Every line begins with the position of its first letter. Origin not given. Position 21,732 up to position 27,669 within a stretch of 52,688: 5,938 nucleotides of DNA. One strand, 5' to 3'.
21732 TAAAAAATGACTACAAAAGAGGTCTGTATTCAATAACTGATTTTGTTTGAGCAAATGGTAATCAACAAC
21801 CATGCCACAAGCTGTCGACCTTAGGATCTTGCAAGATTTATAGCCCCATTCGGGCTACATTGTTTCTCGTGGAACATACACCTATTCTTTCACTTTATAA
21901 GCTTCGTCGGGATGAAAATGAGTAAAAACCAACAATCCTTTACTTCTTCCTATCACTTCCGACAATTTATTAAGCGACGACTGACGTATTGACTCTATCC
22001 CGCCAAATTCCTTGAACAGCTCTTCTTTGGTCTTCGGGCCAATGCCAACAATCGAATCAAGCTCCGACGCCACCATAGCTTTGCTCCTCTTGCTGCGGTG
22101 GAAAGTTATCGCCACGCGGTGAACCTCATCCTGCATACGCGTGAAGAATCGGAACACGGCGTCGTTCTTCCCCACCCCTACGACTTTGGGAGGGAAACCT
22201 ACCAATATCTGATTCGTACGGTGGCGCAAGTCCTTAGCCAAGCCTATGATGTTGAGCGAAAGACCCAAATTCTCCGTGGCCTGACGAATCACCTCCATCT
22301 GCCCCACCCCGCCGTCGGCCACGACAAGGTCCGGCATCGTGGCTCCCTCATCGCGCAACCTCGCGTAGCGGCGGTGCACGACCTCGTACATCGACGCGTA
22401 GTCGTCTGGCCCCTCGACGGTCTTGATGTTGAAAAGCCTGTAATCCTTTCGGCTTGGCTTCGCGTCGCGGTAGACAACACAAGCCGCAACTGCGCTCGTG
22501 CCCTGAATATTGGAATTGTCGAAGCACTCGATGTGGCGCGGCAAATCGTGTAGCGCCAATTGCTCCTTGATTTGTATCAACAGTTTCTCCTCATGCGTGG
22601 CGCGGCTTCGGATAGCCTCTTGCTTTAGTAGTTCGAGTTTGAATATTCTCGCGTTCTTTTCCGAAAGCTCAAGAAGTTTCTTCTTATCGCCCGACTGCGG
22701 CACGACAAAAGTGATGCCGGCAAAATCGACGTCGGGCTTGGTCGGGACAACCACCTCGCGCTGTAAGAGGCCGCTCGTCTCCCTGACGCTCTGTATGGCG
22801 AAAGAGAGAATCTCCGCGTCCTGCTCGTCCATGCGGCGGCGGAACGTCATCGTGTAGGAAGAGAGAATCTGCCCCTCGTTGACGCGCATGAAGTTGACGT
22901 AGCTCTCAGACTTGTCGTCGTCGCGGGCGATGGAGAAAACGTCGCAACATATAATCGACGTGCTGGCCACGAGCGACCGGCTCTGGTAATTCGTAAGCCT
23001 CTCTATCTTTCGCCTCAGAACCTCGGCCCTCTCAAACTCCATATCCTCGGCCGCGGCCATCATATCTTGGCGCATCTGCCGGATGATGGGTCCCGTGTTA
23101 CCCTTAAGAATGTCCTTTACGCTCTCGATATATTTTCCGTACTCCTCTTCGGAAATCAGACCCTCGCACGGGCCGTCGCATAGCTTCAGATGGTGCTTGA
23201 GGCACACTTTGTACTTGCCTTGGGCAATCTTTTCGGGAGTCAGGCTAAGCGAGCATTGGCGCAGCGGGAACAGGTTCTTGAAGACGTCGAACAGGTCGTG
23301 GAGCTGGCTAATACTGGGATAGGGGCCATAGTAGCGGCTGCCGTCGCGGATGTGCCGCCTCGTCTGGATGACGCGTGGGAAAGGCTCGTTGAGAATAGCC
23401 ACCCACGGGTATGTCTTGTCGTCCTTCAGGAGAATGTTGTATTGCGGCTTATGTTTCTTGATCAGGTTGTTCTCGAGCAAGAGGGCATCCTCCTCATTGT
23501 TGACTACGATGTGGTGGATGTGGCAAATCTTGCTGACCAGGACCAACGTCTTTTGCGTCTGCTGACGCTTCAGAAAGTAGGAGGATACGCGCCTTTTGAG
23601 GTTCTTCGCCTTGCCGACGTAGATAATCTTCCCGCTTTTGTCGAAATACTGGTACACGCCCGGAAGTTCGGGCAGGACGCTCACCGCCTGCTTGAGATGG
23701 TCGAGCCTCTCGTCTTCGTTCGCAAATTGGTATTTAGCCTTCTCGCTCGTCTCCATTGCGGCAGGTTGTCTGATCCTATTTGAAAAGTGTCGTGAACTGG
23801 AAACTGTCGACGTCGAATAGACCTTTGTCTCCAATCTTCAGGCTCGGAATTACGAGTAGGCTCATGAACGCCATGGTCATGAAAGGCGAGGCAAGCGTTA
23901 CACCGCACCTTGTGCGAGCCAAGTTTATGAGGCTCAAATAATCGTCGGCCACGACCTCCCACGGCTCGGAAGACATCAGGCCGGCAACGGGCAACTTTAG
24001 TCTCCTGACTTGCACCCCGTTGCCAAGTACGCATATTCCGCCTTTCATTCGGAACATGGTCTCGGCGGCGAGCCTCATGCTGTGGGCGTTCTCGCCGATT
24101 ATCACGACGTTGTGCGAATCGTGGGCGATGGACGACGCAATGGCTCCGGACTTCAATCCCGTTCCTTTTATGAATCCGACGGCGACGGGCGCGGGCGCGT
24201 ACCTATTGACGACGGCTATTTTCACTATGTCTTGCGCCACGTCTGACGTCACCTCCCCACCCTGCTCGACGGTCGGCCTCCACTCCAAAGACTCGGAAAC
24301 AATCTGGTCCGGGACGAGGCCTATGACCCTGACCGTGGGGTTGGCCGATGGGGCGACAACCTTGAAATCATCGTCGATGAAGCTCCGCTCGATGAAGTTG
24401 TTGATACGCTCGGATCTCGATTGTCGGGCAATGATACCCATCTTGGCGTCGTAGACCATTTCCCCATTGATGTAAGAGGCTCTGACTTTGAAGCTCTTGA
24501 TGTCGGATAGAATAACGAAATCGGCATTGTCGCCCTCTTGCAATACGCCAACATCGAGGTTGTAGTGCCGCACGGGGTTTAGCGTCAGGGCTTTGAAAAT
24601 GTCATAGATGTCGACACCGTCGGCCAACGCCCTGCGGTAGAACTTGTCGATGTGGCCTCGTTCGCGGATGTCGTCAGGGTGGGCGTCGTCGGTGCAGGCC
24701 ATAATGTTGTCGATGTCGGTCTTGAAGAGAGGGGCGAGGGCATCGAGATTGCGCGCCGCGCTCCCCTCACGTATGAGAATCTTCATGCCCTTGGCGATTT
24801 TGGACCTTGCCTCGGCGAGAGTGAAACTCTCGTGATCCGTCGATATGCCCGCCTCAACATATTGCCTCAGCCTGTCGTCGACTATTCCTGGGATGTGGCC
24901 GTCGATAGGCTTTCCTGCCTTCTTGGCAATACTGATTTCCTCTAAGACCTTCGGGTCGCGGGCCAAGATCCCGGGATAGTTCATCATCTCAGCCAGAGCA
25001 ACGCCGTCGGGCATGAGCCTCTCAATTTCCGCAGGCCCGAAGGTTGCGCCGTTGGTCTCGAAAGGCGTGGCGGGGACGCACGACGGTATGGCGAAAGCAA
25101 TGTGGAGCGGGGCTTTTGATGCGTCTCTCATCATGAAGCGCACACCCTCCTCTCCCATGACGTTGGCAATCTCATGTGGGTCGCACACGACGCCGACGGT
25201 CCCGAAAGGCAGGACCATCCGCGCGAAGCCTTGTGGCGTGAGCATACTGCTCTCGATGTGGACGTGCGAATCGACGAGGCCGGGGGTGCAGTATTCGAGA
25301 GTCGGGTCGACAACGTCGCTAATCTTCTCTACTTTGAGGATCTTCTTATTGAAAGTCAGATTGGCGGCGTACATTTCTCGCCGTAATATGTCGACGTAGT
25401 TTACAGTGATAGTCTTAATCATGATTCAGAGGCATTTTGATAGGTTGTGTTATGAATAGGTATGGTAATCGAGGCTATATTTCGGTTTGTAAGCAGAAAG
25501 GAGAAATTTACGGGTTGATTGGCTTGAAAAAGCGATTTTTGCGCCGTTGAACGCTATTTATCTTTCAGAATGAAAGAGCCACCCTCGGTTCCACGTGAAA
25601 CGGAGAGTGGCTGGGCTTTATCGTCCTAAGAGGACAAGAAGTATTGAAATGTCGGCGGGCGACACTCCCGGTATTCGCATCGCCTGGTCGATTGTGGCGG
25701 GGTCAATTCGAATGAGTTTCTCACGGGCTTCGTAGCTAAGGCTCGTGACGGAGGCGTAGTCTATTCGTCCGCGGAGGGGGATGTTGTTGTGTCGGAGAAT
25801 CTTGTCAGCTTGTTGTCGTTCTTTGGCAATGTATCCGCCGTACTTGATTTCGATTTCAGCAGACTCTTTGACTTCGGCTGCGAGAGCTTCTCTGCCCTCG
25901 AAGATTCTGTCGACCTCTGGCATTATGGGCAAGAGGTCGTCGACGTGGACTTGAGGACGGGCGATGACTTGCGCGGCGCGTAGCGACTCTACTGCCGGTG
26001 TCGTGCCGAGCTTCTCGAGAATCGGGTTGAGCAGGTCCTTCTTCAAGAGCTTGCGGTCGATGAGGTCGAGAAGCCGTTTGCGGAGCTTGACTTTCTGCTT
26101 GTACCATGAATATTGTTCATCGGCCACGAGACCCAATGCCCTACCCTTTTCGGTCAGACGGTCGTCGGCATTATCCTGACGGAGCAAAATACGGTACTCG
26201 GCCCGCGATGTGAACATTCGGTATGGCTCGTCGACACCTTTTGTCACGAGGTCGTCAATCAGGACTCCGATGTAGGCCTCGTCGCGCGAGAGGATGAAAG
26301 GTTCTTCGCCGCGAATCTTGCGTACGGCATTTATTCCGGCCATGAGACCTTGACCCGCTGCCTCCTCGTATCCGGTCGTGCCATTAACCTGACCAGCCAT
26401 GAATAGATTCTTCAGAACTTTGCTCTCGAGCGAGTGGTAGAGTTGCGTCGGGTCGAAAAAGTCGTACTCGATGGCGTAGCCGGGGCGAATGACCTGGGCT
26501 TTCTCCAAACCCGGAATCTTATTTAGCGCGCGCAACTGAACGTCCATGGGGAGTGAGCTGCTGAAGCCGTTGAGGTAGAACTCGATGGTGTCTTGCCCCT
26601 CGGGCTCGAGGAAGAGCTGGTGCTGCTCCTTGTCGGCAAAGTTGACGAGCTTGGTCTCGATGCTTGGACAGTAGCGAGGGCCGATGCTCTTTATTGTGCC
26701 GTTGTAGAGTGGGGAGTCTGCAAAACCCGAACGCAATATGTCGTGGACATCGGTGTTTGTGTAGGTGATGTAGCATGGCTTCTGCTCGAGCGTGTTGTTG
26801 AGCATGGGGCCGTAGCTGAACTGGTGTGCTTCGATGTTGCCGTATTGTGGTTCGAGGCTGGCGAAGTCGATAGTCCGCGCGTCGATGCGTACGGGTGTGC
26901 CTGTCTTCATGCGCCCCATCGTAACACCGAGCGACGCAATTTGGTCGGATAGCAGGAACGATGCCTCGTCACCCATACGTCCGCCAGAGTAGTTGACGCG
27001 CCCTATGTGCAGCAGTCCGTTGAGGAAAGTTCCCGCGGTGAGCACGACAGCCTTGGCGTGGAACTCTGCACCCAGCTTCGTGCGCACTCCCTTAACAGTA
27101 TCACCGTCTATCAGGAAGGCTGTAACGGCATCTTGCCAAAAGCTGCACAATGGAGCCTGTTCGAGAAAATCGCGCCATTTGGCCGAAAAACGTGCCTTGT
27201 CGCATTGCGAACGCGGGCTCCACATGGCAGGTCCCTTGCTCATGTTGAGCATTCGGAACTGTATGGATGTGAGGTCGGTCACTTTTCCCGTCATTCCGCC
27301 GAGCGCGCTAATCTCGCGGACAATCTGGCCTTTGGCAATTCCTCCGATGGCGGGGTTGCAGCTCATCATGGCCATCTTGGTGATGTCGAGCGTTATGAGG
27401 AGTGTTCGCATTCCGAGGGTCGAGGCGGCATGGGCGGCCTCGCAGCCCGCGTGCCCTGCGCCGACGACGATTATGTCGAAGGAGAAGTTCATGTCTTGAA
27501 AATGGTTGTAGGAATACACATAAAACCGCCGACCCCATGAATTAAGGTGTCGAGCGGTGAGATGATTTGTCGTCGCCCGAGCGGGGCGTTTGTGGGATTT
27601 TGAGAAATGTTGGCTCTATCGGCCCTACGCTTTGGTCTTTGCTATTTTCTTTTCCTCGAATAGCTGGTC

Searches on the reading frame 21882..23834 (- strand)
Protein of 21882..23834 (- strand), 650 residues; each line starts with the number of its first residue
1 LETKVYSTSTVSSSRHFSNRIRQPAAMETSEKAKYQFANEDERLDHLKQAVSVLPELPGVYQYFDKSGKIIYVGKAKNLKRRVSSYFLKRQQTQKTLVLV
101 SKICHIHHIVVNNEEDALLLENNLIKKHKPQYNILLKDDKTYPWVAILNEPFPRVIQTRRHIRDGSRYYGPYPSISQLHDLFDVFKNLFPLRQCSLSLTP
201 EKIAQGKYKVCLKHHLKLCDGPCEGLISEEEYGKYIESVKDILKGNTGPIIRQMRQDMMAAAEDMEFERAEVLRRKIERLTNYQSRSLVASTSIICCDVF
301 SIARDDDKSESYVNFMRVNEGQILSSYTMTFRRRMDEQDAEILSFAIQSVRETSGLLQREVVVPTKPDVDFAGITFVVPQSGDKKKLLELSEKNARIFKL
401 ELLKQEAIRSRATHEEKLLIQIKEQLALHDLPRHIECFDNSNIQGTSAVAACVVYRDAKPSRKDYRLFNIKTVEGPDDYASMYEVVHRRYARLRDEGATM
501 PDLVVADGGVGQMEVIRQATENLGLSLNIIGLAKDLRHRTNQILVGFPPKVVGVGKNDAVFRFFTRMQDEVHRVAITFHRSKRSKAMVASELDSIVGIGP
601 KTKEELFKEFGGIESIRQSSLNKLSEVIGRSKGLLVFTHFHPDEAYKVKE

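Call 19: search_protein_families(library=pfam, proteins=[window:21882-23834:-], max_evalue=0.00001)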
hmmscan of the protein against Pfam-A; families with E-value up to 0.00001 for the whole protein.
window:21882-23834:- (650 aa): 3 families
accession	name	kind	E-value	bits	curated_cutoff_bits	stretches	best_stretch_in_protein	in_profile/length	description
PF08459.17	UvrC_RNaseH_dom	-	3.9e-51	173.5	22.3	1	423-576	1-159/159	UvrC RNAse H endonuclease domain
PF22920.2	UvrC_RNaseH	-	7.1e-13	48.9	24.3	1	297-397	2-111/116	UvrC Ribonuclease H-like domain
PF01541.30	GIY-YIG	-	2.9e-10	40.8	22.6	1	59-133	3-78/78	GIY-YIG catalytic domain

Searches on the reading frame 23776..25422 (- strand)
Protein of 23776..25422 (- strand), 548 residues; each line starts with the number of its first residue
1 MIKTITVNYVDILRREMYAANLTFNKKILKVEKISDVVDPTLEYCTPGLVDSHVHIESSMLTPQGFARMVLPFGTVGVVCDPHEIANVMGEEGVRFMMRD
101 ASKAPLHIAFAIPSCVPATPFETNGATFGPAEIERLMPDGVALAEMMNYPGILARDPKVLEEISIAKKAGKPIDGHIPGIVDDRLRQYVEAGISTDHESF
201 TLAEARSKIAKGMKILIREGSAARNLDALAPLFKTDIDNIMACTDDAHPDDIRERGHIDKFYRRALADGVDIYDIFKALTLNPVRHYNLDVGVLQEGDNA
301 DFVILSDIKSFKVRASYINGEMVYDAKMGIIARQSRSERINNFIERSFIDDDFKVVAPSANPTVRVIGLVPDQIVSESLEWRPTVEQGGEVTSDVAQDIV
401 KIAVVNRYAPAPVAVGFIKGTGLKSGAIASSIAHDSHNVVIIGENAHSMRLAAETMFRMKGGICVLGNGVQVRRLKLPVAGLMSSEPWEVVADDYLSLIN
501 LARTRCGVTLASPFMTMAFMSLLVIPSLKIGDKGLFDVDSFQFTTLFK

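Call 19: search_protein_families(library=pfam, proteins=[window:23776-25422:-], max_evalue=0.00001)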
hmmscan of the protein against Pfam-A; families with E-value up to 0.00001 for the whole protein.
window:23776-25422:- (548 aa): 3 families
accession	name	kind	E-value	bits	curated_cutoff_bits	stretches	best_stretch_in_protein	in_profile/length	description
PF13382.11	Adenine_deam_C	-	1.9e-56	190.5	27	1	373-542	1-169/169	Adenine deaminase C-terminal domain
PF01979.26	Amidohydro_1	-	2e-32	113.2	25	1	45-323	2-345/345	Amidohydrolase family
PF07969.17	Amidohydro_3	-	4.2e-07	30.3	29.7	0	267-323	404-471/472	Amidohydrolase family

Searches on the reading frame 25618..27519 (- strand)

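Call 19: search_protein_families(library=pfam, proteins=[window:25618-27519:-], max_evalue=0.00001)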
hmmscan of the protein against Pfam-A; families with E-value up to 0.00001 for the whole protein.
window:25618-27519:- (633 aa): 4 families
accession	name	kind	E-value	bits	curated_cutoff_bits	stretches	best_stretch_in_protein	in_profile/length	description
PF01134.28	GIDA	-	1.3e-152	508.8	22.1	1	15-406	1-391/391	Glucose inhibited division protein A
PF13932.14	SAM_GIDA_C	-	5.6e-20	71.4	27.1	1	573-628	2-57/57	tRNA modifying enzyme MnmG/GidA C-terminal helical bundle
PF21680.2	GIDA_C_1st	-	7.8e-15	55.8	24.7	1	467-568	1-96/96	tRNA modifying enzyme MnmG/GidA C-terminal helical domain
PF12831.13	FAD_oxidored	-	1.8e-07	31.3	27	1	15-185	1-165/416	FAD dependent oxidoreductase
